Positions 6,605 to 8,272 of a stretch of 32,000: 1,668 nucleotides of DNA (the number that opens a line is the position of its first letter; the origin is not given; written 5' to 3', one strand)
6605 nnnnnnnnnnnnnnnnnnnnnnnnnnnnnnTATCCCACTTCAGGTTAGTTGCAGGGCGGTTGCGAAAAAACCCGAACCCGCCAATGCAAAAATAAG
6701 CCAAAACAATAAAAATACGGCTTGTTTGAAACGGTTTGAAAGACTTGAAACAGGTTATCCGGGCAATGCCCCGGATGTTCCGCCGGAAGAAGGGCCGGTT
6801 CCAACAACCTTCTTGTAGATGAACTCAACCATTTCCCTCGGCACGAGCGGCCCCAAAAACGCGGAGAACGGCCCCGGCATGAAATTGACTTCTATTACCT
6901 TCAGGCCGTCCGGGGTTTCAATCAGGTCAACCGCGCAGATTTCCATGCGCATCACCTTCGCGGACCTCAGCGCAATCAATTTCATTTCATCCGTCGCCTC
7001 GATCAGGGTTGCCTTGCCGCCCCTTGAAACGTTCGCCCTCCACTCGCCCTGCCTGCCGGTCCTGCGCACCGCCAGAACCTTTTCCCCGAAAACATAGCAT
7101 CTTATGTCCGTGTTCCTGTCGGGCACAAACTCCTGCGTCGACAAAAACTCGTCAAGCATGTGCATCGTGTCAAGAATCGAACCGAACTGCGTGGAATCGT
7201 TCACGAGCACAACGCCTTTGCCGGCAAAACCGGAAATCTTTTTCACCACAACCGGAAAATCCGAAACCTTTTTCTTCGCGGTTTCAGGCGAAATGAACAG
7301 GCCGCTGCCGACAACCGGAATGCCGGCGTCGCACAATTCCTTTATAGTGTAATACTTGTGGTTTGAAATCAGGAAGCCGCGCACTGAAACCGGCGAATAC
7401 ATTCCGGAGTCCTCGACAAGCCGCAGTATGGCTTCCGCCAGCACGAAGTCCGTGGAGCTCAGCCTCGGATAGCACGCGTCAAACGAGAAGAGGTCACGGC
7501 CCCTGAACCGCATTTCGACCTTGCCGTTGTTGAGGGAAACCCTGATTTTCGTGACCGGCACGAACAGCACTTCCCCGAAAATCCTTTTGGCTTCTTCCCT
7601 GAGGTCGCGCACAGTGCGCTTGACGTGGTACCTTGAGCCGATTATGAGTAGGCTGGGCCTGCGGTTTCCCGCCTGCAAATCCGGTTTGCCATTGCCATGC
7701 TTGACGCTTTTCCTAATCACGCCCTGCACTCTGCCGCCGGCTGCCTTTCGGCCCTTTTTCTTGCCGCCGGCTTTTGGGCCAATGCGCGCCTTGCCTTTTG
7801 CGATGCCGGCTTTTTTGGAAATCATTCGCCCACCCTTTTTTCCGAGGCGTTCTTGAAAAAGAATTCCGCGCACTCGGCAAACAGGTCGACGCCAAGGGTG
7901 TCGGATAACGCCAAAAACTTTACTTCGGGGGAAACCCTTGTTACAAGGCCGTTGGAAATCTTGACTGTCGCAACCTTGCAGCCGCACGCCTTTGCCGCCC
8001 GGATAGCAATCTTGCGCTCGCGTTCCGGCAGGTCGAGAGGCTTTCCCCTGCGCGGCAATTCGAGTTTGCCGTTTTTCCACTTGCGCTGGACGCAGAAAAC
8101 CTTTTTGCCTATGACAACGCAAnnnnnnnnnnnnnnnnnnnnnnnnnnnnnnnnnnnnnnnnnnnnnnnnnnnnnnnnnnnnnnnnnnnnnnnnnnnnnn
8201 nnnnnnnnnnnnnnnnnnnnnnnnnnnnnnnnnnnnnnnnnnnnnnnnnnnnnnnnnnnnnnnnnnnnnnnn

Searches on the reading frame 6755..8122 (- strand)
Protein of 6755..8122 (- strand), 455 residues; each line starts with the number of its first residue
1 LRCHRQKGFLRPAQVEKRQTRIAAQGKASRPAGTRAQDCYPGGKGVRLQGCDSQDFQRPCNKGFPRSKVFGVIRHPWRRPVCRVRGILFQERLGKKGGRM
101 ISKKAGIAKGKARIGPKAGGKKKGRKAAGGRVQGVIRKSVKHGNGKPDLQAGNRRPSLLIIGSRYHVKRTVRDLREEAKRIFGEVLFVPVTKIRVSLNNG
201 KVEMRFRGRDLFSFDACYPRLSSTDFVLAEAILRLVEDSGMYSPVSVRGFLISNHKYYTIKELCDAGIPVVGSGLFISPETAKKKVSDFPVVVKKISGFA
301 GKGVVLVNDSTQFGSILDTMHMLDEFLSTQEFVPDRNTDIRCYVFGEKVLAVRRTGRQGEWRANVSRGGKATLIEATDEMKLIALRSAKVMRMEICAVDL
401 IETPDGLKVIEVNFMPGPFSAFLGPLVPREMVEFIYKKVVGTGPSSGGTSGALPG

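Call 6: search_protein_families(library=pfam, proteins=[window:6755-8122:-], max_evalue=0.01)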
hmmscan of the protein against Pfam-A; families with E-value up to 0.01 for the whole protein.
window:6755-8122:- (455 aa): 5 families
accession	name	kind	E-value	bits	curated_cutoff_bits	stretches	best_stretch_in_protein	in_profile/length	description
PF08443.16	RimK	-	2.3e-29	102.8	21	1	255-417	3-168/188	RimK-like ATP-grasp domain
PF02955.21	GSH-S_ATP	-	1.6e-09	37.8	23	1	291-392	34-140/175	Prokaryotic glutathione synthetase, ATP-grasp domain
PF02750.19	Synapsin_C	-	4.1e-09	36.7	22.5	1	283-410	45-171/203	Synapsin, ATP binding domain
PF02655.19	ATP-grasp_3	-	3.5e-06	27.6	23.2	1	255-413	3-154/160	ATP-grasp domain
PF18030.7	Rimk_N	-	0.00011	22.8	26.4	1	170-245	14-89/94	RimK PreATP-grasp domain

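Call 7: search_protein_families(library=ncbifam, proteins=[window:6755-8122:-], max_evalue=0.01)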
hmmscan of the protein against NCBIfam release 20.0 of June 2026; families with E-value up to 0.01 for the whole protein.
window:6755-8122:- (455 aa): 14 families
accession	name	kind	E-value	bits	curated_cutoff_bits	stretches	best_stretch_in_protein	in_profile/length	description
TIGR00768.1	rimK_fam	subfamily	7e-45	153.5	143.4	1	167-417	9-256/276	RimK family alpha-L-glutamate ligase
TIGR02144.1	LysX_arch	equivalog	2.1e-31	109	275.6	1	174-416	8-254/281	lysine biosynthesis protein LysX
NF007764.0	PRK10446.1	equivalog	3e-31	108.8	331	1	163-417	7-266/300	30S ribosomal protein S6--L-glutamate ligase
NF040720.1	MptN_Meth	equivalog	3.7e-31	108.3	350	1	169-417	12-270/291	tetrahydromethanopterin:alpha-L-glutamate ligase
TIGR04443.1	F420_CofF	equivalog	9.5e-13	47.8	300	1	233-417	70-259/283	coenzyme gamma-F420-2:alpha-L-glutamate ligase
TIGR04356.1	grasp_GAK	hypoth_equivalog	1.4e-11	44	300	1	186-415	28-261/287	GAK system ATP-grasp enzyme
NF009110.0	PRK12458.1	subfamily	1.7e-11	43.7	408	1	290-416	170-305/349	glutathione synthetase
NF003573.0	PRK05246.1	equivalog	3.9e-09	35.7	272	1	291-393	157-264/316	glutathione synthase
TIGR01380.1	glut_syn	equivalog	5.2e-08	32.2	299.05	1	291-393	156-264/312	glutathione synthase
TIGR02068.2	cya_phycin_syn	equivalog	5.8e-07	27.9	850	1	249-352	207-311/862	cyanophycin synthetase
NF009402.0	PRK12767.1-1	equivalog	7.5e-06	25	218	1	252-345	112-205/329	carbamoyl phosphate synthase-like protein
NF010623.0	PRK14016.1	subfamily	2.2e-05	22.8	877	0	252-308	211-270/871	cyanophycin synthetase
NF002688.0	PRK02471.1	equivalog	0.0013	17.1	425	0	363-401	663-703/756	bifunctional glutamate--cysteine ligase GshA/glutathione synthetase GshB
NF053643.1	Ddl_archaea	equivalog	0.0015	17.6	500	1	250-331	101-184/367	putative pseudomurein biosynthesis ATP-grasp protein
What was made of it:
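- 6755..7825 (-): RimK1: a RimK-family alpha-L-glutamate-ligase-type ATP-grasp enzyme (356 aa from the ATG at 7825) with a non-conserved K/R/G-rich N-terminal extension of about 55 aa. This is the proposed ligase acting on the tail. TIGR00768 scores 153.5 against a cutoff of 143.4, while LysX_arch scores 109 against 275.6 (call 7).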
